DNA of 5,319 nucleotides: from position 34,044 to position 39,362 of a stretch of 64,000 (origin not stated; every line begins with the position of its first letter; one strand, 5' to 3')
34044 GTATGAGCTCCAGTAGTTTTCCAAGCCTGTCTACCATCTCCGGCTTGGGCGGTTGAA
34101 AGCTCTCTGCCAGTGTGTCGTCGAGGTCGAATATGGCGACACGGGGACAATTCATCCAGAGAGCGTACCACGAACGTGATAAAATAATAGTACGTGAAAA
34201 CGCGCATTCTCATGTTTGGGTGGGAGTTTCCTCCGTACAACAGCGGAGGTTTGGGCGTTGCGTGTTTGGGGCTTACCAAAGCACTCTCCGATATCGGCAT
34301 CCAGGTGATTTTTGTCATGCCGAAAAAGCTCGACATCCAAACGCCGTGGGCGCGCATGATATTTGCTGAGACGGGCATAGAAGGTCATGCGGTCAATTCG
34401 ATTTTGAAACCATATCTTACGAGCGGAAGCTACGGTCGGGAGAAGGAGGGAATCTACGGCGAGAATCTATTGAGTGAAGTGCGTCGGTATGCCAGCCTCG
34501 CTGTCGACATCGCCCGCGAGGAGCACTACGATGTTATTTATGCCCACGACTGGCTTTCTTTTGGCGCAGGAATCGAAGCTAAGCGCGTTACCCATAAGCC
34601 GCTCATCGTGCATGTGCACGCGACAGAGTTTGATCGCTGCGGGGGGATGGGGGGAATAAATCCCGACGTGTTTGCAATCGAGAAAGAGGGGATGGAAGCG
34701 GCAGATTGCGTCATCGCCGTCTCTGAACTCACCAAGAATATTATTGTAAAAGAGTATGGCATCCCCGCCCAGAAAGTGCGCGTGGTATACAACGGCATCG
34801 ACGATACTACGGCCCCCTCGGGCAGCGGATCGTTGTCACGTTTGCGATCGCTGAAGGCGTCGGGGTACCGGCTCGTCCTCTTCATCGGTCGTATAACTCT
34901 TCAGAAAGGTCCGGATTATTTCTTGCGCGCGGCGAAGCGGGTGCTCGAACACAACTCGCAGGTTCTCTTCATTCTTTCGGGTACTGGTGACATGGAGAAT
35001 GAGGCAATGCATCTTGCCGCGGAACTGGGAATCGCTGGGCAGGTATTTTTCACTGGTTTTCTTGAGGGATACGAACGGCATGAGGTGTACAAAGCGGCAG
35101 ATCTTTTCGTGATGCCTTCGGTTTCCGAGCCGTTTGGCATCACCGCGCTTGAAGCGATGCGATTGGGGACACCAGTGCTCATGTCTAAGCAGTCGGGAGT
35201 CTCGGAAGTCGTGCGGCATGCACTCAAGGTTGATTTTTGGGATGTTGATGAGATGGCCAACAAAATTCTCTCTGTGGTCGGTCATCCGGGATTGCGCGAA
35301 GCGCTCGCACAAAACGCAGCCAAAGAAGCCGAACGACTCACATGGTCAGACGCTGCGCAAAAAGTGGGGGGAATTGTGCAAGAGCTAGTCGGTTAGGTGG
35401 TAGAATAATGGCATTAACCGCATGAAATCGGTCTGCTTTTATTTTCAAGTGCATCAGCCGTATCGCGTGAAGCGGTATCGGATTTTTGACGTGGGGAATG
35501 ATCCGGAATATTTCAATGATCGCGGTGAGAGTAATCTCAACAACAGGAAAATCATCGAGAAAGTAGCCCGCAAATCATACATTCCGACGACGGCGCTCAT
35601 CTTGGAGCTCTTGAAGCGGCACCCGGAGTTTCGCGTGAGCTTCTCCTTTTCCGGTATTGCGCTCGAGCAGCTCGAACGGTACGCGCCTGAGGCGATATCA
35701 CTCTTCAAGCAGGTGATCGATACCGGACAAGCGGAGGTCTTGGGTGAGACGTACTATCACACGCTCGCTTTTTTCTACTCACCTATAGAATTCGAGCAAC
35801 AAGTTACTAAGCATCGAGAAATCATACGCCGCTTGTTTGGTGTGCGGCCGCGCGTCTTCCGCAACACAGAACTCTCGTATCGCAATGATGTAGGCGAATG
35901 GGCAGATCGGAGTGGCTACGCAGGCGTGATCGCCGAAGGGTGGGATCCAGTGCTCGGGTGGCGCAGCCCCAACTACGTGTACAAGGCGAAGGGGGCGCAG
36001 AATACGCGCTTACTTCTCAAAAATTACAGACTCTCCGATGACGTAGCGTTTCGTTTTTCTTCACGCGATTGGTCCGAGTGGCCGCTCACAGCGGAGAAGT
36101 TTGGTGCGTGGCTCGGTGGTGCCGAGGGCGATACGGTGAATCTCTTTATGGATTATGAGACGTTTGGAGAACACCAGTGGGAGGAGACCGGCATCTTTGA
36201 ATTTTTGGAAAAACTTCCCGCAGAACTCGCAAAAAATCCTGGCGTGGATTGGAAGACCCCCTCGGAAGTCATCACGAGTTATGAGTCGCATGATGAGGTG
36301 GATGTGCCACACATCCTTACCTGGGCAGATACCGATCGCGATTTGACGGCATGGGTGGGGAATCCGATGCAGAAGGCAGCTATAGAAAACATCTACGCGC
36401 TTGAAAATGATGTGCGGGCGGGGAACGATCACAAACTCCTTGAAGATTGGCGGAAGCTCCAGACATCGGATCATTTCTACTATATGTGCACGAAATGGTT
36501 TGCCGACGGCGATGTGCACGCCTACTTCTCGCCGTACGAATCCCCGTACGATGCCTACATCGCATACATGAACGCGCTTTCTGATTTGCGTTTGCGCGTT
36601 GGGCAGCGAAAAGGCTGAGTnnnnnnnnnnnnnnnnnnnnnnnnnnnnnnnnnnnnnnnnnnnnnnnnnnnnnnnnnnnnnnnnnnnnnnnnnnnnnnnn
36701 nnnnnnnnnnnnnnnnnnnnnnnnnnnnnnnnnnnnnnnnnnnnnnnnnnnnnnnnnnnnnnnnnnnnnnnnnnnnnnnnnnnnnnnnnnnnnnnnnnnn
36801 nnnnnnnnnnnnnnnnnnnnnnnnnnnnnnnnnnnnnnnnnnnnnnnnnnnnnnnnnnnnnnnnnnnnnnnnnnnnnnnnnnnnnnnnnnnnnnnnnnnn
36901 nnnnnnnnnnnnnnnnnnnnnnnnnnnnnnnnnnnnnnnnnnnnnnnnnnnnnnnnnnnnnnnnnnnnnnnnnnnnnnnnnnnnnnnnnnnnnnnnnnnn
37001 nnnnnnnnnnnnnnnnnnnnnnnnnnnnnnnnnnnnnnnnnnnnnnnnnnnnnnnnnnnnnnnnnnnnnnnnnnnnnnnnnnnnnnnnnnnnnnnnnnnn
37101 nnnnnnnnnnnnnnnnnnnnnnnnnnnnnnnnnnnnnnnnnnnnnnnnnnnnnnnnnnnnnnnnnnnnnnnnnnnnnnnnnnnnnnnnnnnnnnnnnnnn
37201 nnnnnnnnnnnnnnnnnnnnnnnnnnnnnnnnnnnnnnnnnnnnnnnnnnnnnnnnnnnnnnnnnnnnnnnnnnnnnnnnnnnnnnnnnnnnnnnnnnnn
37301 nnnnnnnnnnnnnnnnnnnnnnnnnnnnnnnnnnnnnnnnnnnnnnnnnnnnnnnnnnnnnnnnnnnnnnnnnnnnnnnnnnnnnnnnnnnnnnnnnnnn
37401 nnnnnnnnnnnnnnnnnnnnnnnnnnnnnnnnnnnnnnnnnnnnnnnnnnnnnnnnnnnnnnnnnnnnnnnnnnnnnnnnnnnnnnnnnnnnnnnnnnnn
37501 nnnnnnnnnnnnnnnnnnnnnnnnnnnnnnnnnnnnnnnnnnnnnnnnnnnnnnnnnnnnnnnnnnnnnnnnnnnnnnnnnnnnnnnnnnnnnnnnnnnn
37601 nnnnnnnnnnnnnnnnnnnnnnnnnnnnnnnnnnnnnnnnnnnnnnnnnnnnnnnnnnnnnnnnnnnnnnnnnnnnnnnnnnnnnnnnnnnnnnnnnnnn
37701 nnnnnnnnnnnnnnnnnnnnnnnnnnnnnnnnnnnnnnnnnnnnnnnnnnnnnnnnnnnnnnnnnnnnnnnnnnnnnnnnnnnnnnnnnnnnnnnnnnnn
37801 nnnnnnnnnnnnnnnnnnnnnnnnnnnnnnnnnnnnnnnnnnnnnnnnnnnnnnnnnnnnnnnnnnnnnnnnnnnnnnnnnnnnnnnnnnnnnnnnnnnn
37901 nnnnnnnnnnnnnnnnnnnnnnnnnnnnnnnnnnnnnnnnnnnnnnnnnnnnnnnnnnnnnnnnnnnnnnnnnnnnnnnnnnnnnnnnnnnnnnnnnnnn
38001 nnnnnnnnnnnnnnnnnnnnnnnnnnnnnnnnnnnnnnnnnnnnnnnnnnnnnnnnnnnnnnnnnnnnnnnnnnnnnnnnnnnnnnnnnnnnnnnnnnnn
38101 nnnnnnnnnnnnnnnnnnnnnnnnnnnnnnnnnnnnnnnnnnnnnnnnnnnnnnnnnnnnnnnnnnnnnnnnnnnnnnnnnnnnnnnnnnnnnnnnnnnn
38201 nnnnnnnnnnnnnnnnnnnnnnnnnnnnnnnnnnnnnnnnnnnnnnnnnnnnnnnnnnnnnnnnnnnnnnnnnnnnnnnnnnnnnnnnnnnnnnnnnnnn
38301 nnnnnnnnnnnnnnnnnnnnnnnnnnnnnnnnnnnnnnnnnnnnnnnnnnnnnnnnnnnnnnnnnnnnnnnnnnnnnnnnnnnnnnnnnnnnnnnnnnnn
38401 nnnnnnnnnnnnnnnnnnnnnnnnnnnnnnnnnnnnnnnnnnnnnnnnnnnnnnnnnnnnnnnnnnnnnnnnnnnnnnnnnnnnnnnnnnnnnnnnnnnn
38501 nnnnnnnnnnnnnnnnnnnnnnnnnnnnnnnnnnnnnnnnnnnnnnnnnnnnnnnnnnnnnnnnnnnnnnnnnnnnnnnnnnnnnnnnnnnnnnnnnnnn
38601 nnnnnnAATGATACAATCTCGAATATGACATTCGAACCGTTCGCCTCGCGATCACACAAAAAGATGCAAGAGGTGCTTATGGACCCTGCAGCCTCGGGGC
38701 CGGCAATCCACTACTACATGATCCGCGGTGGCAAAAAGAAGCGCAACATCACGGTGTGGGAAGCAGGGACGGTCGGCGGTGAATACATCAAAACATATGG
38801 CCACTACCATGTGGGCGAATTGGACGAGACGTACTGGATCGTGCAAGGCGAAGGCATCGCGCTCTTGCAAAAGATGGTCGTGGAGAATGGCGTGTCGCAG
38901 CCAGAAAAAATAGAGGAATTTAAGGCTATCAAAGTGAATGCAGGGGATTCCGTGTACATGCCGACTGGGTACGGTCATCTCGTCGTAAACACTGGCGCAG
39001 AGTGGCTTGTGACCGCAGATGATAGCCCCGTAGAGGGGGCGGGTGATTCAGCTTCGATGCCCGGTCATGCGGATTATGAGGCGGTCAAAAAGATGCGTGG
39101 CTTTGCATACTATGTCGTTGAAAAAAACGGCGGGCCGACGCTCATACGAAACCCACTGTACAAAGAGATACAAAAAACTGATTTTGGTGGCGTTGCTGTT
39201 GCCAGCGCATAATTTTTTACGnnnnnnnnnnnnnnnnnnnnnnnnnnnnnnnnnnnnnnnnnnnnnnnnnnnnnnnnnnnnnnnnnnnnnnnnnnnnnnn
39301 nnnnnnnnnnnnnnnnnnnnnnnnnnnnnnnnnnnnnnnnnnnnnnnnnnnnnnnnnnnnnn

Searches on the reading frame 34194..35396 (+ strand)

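Call 11: search_protein_families(library=pfam, proteins=[window:34194-35396:+], max_evalue=0.01)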
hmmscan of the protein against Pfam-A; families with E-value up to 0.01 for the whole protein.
window:34194-35396:+ (400 aa): 7 families
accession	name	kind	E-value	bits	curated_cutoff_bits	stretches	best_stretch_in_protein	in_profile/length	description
PF00534.26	Glycos_transf_1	-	1.4e-36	126.1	26.4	1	220-377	10-171/172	Glycosyl transferases group 1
PF13692.12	Glyco_trans_1_4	-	3.3e-29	102.4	27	1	227-361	3-139/142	Glycosyl transferases group 1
PF13439.12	Glyco_transf_4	-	3.3e-23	83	28.5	1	18-204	2-168/170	Glycosyltransferase Family 4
PF20706.3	GT4-conflict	-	6.3e-19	68.6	26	1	138-390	112-384/385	Family 4 Glycosyltransferase in conflict systems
PF13579.12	Glyco_trans_4_4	-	3.8e-17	63.5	29.7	1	18-201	1-158/158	Glycosyl transferase 4-like domain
PF08323.17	Glyco_transf_5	-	1.5e-14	54.8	22.7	1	4-188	1-228/239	Starch synthase catalytic domain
PF13524.12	Glyco_trans_1_2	-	0.0015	18.9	25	1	283-379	28-129/144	Glycosyl transferase-like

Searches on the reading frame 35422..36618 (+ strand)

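Call 11: search_protein_families(library=pfam, proteins=[window:35422-36618:+], max_evalue=0.01)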
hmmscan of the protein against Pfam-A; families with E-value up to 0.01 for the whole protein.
window:35422-36618:+ (398 aa): 2 families
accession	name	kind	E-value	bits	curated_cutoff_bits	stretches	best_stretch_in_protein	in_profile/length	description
PF03065.20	Glyco_hydro_57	-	8.1e-70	235.8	21.2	1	6-296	2-291/291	Glycosyl hydrolase family 57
PF01522.26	Polysacc_deac_1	-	5.8e-05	23.5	23.1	1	88-167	44-122/124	Polysaccharide deacetylase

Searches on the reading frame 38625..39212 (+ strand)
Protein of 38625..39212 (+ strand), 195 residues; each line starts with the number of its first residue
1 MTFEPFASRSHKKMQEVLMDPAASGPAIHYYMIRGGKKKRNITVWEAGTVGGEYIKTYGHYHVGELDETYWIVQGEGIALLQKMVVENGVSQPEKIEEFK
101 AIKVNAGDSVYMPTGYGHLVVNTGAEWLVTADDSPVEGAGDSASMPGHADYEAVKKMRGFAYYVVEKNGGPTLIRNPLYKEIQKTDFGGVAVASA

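Call 11: search_protein_families(library=pfam, proteins=[window:38625-39212:+], max_evalue=0.01)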
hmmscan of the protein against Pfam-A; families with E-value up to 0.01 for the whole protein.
window:38625-39212:+ (195 aa): 4 families
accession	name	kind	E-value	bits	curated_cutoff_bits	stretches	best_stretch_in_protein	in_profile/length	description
PF06560.17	GPI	-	9e-21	74.4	20.7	1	38-169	50-170/182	Glucose-6-phosphate isomerase (GPI)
PF07883.17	Cupin_2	-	1.5e-05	25.1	27.2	1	101-128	37-67/70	Cupin domain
PF14667.12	Polysacc_synt_C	-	0.00084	19.9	28.7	1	59-130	33-95/111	Polysaccharide biosynthesis C-terminal domain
PF00190.28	Cupin_1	-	0.0094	16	22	0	72-126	60-105/151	Cupin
